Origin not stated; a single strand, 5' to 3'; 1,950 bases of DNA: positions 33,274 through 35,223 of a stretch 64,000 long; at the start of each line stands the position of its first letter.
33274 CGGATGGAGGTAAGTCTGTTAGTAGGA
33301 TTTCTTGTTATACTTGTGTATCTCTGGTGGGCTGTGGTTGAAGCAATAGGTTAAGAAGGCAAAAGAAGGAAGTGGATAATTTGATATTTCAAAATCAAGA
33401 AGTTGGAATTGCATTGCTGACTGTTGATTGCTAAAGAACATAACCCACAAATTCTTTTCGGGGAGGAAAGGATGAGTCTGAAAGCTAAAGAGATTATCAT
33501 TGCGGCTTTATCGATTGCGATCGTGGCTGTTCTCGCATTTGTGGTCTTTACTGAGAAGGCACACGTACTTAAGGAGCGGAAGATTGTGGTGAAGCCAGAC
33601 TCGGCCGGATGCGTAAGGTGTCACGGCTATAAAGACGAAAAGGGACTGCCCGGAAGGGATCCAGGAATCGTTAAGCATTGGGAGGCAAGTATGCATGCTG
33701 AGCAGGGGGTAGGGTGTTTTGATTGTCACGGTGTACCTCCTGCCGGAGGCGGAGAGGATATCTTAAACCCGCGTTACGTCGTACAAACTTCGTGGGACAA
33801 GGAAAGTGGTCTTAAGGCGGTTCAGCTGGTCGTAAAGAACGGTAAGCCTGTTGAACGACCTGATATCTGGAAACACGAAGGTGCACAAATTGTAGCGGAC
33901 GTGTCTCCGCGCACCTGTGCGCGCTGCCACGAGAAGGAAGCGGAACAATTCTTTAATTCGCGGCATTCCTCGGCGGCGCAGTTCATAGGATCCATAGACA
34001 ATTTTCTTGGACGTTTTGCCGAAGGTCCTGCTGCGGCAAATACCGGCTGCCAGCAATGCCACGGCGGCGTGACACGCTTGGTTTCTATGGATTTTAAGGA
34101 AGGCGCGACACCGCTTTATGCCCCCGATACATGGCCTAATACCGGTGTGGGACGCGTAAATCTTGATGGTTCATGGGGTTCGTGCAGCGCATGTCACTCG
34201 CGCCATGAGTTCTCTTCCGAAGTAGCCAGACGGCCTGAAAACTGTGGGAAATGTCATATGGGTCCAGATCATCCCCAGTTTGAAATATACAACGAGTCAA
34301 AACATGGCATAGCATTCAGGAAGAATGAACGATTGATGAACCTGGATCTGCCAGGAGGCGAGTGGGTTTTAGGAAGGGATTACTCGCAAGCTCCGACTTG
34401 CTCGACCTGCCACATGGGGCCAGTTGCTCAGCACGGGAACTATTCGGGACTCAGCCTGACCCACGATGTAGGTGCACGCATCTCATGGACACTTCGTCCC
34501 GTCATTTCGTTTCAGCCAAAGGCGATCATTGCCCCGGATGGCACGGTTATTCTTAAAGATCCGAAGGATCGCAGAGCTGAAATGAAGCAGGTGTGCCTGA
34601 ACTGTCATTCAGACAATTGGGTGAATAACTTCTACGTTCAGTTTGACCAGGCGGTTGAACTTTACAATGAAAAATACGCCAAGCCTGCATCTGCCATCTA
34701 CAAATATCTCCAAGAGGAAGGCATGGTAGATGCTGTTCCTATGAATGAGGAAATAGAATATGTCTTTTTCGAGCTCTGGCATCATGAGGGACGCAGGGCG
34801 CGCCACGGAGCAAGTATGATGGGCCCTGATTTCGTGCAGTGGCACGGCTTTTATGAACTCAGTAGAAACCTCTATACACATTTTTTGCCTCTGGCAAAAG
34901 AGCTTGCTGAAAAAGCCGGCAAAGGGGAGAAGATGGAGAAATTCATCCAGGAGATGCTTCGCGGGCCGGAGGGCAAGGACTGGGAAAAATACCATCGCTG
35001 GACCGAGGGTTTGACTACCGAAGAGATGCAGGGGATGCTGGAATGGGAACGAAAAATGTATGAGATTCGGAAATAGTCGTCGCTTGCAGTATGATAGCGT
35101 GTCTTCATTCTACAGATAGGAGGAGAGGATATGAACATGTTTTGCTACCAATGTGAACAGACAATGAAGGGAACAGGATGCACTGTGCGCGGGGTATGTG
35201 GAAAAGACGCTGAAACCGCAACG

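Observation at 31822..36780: Rieske-cytochrome b-octaheme HAO-like-Hcp gene string: candidate quinol-linked nitrite/hydroxylamine reduction module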

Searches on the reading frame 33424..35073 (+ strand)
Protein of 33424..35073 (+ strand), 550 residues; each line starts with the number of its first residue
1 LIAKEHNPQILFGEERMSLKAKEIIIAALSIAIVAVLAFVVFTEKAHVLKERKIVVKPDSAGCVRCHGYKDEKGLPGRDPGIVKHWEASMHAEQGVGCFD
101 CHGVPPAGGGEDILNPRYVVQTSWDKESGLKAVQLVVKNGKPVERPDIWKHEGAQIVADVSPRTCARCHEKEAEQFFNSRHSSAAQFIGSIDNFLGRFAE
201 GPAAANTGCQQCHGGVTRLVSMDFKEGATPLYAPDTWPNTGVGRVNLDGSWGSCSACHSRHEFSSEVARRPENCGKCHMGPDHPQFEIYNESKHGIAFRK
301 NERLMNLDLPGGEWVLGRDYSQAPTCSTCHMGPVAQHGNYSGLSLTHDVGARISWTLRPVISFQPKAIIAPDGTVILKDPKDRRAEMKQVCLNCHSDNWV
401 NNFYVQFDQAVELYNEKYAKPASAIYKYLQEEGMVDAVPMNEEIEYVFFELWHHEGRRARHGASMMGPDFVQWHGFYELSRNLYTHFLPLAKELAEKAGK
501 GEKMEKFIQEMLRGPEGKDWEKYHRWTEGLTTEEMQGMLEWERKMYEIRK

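Call 5: search_protein_families(library=pfam, proteins=[window:33424-35073:+], max_evalue=0.01)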
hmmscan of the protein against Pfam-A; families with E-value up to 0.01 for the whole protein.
window:33424-35073:+ (550 aa): 8 families
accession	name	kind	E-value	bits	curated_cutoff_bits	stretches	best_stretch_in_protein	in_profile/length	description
PF13447.11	Multi-haem_cyto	-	8e-25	88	21.9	1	253-436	97-262/269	Seven times multi-haem cytochrome CxxCH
PF14522.11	Cytochrome_C7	-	1.1e-09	38.4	24.8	0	205-278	12-66/67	Cytochrome c7 and related cytochrome c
PF13435.11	Cytochrome_C554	-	2e-08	35.5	20.8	0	274-341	2-66/84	Cytochrome c554 and c-prime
PF22113.1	Mtrc-MtrF_II-IV_dom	-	2e-08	34.4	30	0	46-103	106-164/176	Outer membrane cytochrome MtrC/MtrF-like, domains II/IV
PF09699.15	Paired_CXXCH_1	-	1.7e-06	28.1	20.6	0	252-279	7-37/41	Doubled CXXCH motif (Paired_CXXCH_1)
PF14537.11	Cytochrom_c3_2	-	6.8e-05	23.7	25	0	164-278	8-78/79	Cytochrome c3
PF13442.11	Cytochrome_CBB3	-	7.5e-05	23.4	27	0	98-141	14-45/68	Cytochrome C oxidase, cbb3-type, subunit III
PF03264.19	Cytochrom_NNT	-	0.00025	21.2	24.1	0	51-102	116-164/174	NapC/NirT cytochrome c family, N-terminal region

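Call 6: search_protein_families(library=ncbifam, proteins=[window:33424-35073:+], max_evalue=0.01)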
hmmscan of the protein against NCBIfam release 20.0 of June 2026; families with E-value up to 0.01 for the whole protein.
window:33424-35073:+ (550 aa): 4 families
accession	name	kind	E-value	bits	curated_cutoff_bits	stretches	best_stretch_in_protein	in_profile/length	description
NF052343.1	hydrazine_HDH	equivalog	1.7e-16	59.7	900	1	252-444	223-392/564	hydrazine dehydrogenase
TIGR03508.1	decahem_SO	subfamily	1.8e-06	27.6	192.2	1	49-103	59-102/258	DmsE family decaheme c-type cytochrome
NF041028.1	decahem_GSU2203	exception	8e-06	25.3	325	0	46-104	87-134/317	GSU2203 family decaheme c-type cytochrome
TIGR03153.1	cytochr_NrfH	equivalog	0.00035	20.6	134.2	0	32-214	6-134/138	cytochrome c nitrite reductase small subunit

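Call 7: search_solved_structures(query=window:33424-35073:+, max_evalue=1, show_alignments=3)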
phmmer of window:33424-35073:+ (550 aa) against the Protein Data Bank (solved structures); distinct sequences matched with E-value up to 1: 9.
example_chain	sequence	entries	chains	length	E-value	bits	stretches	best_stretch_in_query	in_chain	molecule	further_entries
4qo5_A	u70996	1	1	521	4.1e-42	148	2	141-353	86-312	Hypothetical multiheme protein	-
6h5l_A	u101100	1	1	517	1.3e-21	80.2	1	253-411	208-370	Similar to hydroxylamine oxidoreductase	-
1fgj_A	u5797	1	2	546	2.8e-16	62.7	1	251-436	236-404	HYDROXYLAMINE OXIDOREDUCTASE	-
4fas_A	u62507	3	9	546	3.5e-16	62.4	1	251-436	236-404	Hydroxylamine oxidoreductase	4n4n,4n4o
6m0p_A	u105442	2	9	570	3.8e-16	62.2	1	251-436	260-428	Aerobic hydroxylamine oxidoreductase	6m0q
4n4j_A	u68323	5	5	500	1.4e-12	50.5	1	253-332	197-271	hydroxylamine oxidoreductase | Similar to hydroxylamine oxidoreductase hao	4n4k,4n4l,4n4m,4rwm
6t5e_A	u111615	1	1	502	5.3e-12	48.5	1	253-341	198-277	Hydroxylamine oxidoreductase-like protein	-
6hif_G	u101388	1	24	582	1e-11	47.6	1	253-441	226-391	Hydrazine dehydrogenase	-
5yq7_C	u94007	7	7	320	0.34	12.9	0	272-333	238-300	Cytochrome subunit of photosynthetic reaction center | MULTIHEME_CYTC DOMAIN-CONTAINING PROTEIN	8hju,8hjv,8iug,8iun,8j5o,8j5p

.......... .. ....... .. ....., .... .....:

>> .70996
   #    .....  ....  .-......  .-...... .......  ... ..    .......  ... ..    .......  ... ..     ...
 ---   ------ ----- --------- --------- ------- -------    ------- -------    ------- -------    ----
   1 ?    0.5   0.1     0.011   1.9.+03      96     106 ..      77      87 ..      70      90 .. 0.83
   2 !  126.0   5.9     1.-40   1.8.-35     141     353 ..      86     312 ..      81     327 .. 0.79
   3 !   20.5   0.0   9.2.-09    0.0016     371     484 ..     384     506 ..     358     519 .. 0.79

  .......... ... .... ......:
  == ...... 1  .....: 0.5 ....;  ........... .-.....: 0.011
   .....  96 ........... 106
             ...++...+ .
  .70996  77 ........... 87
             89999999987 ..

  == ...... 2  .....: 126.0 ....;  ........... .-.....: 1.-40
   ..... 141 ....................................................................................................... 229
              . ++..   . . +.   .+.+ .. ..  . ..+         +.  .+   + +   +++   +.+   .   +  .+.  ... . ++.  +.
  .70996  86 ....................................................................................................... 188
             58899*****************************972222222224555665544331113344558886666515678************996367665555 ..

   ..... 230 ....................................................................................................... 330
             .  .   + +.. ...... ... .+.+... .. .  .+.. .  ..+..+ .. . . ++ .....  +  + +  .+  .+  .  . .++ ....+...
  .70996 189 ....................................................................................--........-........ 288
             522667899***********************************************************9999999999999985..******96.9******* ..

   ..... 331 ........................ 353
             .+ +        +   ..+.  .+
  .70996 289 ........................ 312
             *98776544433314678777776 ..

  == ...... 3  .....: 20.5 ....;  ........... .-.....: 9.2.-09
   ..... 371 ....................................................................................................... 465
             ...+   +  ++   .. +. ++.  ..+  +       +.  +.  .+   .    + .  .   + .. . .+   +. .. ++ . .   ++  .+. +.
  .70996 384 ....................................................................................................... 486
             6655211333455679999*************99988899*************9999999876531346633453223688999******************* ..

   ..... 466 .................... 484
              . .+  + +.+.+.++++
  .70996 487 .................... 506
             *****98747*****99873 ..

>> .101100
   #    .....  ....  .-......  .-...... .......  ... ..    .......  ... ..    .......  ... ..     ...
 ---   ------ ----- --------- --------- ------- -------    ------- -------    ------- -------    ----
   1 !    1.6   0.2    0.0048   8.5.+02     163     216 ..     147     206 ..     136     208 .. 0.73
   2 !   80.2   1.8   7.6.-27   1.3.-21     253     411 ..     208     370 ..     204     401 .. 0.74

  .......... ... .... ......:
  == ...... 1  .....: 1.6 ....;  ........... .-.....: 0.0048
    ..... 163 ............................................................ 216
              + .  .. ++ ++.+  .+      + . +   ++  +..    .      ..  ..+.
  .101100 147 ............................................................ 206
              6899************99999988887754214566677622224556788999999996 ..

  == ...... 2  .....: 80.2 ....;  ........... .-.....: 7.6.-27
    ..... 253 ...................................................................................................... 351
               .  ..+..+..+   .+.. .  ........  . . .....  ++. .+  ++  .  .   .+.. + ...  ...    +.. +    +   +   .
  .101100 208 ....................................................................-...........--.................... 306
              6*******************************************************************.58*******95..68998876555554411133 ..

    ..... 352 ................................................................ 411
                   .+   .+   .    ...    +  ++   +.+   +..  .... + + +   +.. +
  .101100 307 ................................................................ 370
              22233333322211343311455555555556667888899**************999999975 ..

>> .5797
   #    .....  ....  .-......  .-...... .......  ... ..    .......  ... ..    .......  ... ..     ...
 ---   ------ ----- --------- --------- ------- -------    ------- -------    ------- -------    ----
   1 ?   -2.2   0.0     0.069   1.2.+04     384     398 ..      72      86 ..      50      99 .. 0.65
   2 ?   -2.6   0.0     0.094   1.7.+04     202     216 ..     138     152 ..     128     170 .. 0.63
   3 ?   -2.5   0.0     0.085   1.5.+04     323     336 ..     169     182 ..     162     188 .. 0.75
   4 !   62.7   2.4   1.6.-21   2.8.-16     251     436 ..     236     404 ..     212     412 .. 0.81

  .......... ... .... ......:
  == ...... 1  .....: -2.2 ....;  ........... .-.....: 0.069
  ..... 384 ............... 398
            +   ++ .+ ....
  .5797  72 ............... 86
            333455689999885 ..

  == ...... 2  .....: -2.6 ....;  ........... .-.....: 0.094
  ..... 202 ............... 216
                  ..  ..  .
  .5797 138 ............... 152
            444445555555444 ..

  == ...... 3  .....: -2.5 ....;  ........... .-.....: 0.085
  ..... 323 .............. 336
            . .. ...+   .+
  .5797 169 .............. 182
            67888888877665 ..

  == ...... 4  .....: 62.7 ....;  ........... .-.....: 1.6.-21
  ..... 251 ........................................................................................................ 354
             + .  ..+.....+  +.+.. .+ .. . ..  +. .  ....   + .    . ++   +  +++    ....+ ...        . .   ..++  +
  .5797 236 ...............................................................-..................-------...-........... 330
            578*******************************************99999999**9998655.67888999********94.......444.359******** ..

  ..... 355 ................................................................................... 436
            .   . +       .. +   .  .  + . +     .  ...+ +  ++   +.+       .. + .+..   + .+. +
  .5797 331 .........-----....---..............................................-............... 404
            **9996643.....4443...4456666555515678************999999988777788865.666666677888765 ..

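Call 9: find_homologous_proteins(query=window:33424-35073:+, max_evalue=1e-10)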
Query window:33424-35073:+ (550 aa): 7999 proteins with E <= 1e-10 among 8000 candidates; the best 120 are listed.
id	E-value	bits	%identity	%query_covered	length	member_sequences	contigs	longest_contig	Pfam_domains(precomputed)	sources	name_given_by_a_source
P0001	0.0e+0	1282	100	97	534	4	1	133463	PF09699.16,PF13435.12,PF13447.12,PF14522.12,PF22113.2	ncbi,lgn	-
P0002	1.7e-298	1009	76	97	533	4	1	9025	PF09699.16,PF14537.12,PF13435.12,PF13447.12,PF14522.12,PF22113.2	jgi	-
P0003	6.9e-297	1004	76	97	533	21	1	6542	PF09699.16,PF13435.12,PF13447.12,PF14522.12,PF22113.2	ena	-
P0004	3.1e-296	1002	75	97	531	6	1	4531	PF09699.16,PF13435.12,PF13442.12,PF13447.12,PF14522.12,PF22113.2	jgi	jgi:hypothetical protein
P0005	2.7e-294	996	75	97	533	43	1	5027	PF09699.16,PF14537.12,PF13435.12,PF13447.12,PF14522.12,PF22113.2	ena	-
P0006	1.4e-291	987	74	96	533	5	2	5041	PF09699.16,PF13435.12,PF13447.12,PF14522.12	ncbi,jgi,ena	-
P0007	4.9e-291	985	75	97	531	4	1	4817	PF09699.16,PF14537.12,PF13435.12,PF13447.12,PF14522.12,PF22113.2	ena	-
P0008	4.1e-290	982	73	97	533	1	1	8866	PF09699.16,PF13435.12,PF13447.12,PF14522.12,PF22113.2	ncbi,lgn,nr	ncbi:MAG: multiheme c-type cytochrome [Thermodesulfobacteriota bacterium]|nr:multiheme c-type cytoch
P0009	1.1e-288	977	74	96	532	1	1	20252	PF09699.16,PF13435.12,PF13447.12,PF14522.12,PF22113.2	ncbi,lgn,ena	-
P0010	1.1e-288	977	73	97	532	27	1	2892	PF09699.16,PF14537.12,PF13435.12,PF13447.12,PF14522.12,PF22113.2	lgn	-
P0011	1.9e-288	976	73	97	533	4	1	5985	PF14537.12,PF13435.12,PF13447.12,PF14522.12,PF22113.2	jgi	-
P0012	2.8e-288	976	74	97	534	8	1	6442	PF09699.16,PF14537.12,PF13435.12,PF13447.12,PF14522.12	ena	-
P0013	8.3e-288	974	73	96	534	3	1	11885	PF09699.16,PF14537.12,PF13435.12,PF13447.12,PF14522.12,PF22113.2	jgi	-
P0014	2.1e-287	973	73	96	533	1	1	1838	PF09699.16,PF13435.12,PF13447.12,PF14522.12,PF22113.2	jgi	-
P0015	1.1e-286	970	75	96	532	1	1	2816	PF09699.16,PF14537.12,PF13435.12,PF13447.12,PF14522.12,PF22113.2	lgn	-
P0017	5.0e-285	965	73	97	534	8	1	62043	PF09699.16,PF14537.12,PF13435.12,PF13447.12,PF14522.12,PF22113.2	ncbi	-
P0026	1.8e-272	923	69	96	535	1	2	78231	PF09699.16,PF14537.12,PF13435.12,PF13447.12,PF14522.12,PF22113.2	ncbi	-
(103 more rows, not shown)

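Call 11: find_related_loci(query=A1, collection=genome_contigs, flank=8000)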
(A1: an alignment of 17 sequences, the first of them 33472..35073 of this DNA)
Query A1 (534 aa) in genome_contigs; peptide patterns used: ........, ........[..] (x = any residue, [..] = any of these).
600 stretches matched a pattern (row limit reached: there are more); 575 encode a relative of the query (tblastn E <= 1e-3); the best 80 are kept; 80 distinct loci.
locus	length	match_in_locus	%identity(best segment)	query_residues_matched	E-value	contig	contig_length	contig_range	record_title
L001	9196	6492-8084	74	1-534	0e+0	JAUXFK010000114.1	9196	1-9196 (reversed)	MAG: Deltaproteobacteria bacterium isolate CSMAG_2901 CSMAG_2901_k117_7992748_length_9196_cov_13.0000, whole genome shot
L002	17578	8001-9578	67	1-528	0e+0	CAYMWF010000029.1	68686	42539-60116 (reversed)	MAG TPA_asm: uncultured Gemmatimonadota bacterium isolate binchicken_co97_173 genome assembly, contig: NODE_1468_length_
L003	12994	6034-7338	44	10-531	5e-138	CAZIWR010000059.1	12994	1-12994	MAG TPA_asm: uncultured Acidobacteriaceae bacterium isolate SRP119689_co1_211 genome assembly, contig: NODE_7027_length_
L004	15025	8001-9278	44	13-530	5e-138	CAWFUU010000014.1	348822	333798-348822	MAG: uncultured Acidobacteriaceae bacterium isolate MFD09286.bin.1.47 genome assembly, contig: contig_32136, whole genom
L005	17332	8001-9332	45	1-530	7e-136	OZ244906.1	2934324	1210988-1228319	MAG: bacterium isolate 988bfccd-3f86-43f9-a3c1-69845a0f5bc7 genome assembly, chromosome: 1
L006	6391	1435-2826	42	1-530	1e-133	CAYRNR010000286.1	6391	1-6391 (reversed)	MAG TPA_asm: uncultured Rickettsiales bacterium isolate SRP167671_co1_47 genome assembly, contig: NODE_14350_length_6391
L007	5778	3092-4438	42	3-531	4e-134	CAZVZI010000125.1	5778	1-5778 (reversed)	MAG TPA_asm: uncultured Thermodesulfobacteriota bacterium isolate SRP062349_co5_66 genome assembly, contig: NODE_9408_le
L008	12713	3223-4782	42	1-502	1e-132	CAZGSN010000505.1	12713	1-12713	MAG TPA_asm: uncultured Candidatus Binatia bacterium isolate binchicken_co200_33 genome assembly, contig: k141_761627, w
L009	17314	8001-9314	43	9-531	5e-133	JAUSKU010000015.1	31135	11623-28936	MAG: Deltaproteobacteria bacterium isolate E14_metabat.bin.78 E14_k141_951650, whole genome shotgun sequence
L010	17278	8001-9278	41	14-531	1e-131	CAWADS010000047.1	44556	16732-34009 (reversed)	MAG: Candidatus Acidoferrales bacterium isolate MFD03726.bin.3.53 genome assembly, contig: contig_54081, whole genome sh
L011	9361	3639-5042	42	1-530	7e-132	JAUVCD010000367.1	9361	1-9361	MAG: Myxococcales bacterium isolate CSMAG_262 CSMAG_262_k141_5295772_length_9361_cov_6.0000, whole genome shotgun sequen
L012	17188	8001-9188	44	47-530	7e-132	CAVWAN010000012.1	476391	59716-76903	MAG: uncultured Acidobacteriaceae bacterium isolate MFD03726.bin.2.160 genome assembly, contig: contig_15859, whole geno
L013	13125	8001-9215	45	38-530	2e-131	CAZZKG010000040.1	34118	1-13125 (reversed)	MAG TPA_asm: uncultured Gemmatimonadota bacterium isolate binchicken_co275_191 genome assembly, contig: NODE_1334_length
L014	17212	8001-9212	43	40-530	2e-131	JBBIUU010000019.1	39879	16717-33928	MAG: Acidobacteriota bacterium isolate FAS170219_bin_60 NODE_199_length_39879_cov_12.236842, whole genome shotgun sequen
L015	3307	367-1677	42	9-530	3e-136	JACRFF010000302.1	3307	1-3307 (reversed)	MAG: Ignavibacteriales bacterium isolate NC_groundwater_1718_Pr3_B-0.1um_52_8 SR-2_scaffold_141_3104456, whole genome sh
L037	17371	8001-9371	41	17-533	2e-126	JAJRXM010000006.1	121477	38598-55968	MAG: Candidatus Zixiibacteriota bacterium isolate Dive96_bin3.155 k141_252715, whole genome shotgun sequence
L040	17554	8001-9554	41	1-500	9e-127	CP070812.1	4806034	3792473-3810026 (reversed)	MAG: Gemmatimonadota bacterium isolate bin1194 chromosome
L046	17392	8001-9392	40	1-530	7e-126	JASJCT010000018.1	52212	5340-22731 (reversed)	MAG: Myxococcota bacterium isolate MO_167.B37 MO_167.c_233, whole genome shotgun sequence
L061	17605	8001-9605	40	1-518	1e-124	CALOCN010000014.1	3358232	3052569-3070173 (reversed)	MAG: Candidatus Eiseniibacteriota bacterium isolate LOGT_bin.0075 genome assembly, contig: contig_7216, whole genome sho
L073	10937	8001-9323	42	10-528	7e-124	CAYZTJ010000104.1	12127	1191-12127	MAG TPA_asm: uncultured Nitrospira sp. isolate SRP237561_co1_51 genome assembly, contig: NODE_9800_length_12127_cov_11.4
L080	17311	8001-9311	41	9-528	4e-123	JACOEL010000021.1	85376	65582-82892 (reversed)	MAG: Nitrospira sp. isolate S2bin.17 NODE_214_length_85376_cov_47.140399, whole genome shotgun sequence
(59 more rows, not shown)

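Call 13: find_encoding_contigs(protein=P0001, flank=6000, max_places=3)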
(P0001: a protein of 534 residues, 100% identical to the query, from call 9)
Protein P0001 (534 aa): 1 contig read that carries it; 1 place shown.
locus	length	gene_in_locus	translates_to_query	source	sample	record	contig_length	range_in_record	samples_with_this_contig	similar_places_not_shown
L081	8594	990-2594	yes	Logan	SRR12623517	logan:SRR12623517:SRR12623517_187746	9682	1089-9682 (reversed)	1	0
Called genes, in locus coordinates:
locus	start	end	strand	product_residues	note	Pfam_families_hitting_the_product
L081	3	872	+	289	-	?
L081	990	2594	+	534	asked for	PF09699:Paired_CXXCH_1 (faint), PF13435:Cytochrome_C554 (faint), PF14522:Cytochrome_C7 (faint), PF22113:Mtrc-MtrF_II-IV_dom (faint), PF13447:Multi-haem_cyto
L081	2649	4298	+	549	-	PF03063:Prismane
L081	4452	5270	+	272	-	-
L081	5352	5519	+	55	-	-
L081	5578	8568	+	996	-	PF09586:YfhO (weak)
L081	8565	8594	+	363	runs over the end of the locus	PF17396:DUF1611_N, PF07755:DUF1611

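Call 14: find_encoding_contigs(protein=P0017, flank=6000, max_places=3)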
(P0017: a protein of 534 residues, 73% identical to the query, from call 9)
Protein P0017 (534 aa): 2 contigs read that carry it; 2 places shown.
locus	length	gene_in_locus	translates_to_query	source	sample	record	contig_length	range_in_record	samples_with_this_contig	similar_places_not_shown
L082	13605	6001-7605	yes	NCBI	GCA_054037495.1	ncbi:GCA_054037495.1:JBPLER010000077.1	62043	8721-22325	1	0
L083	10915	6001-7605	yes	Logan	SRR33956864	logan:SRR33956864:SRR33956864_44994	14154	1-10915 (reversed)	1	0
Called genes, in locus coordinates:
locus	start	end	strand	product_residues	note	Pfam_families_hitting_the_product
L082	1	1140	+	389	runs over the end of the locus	PF00266:Aminotran_5, PF01212:Beta_elim_lyase (weak)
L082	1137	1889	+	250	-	PF07264:EI24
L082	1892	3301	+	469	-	PF00939:Na_sulph_symp, PF03600:CitMHS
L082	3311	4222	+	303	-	PF00582:Usp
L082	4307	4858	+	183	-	PF00355:Rieske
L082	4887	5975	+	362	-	PF00033:Cytochrome_B, PF13631:Cytochrom_B_N_2, PF00032:Cytochrom_B_C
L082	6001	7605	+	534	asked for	PF09699:Paired_CXXCH_1 (faint), PF13435:Cytochrome_C554 (faint), PF14522:Cytochrome_C7 (faint), PF14537:Cytochrom_c3_2 (faint), PF22113:Mtrc-MtrF_II-IV_dom (faint), PF13447:Multi-haem_cyto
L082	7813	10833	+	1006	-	PF11721:Malectin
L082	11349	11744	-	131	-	-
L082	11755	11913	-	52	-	-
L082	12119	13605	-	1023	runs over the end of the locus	PF01120:Alpha_L_fucos, PF14871:GHL6 (weak), PF01120:Alpha_L_fucos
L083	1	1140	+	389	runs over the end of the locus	PF00266:Aminotran_5, PF01212:Beta_elim_lyase (weak)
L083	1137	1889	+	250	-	PF07264:EI24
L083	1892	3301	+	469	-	PF00939:Na_sulph_symp, PF03600:CitMHS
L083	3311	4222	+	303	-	PF00582:Usp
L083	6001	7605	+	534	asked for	PF09699:Paired_CXXCH_1 (faint), PF13435:Cytochrome_C554 (faint), PF14522:Cytochrome_C7 (faint), PF14537:Cytochrom_c3_2 (faint), PF22113:Mtrc-MtrF_II-IV_dom (faint), PF13447:Multi-haem_cyto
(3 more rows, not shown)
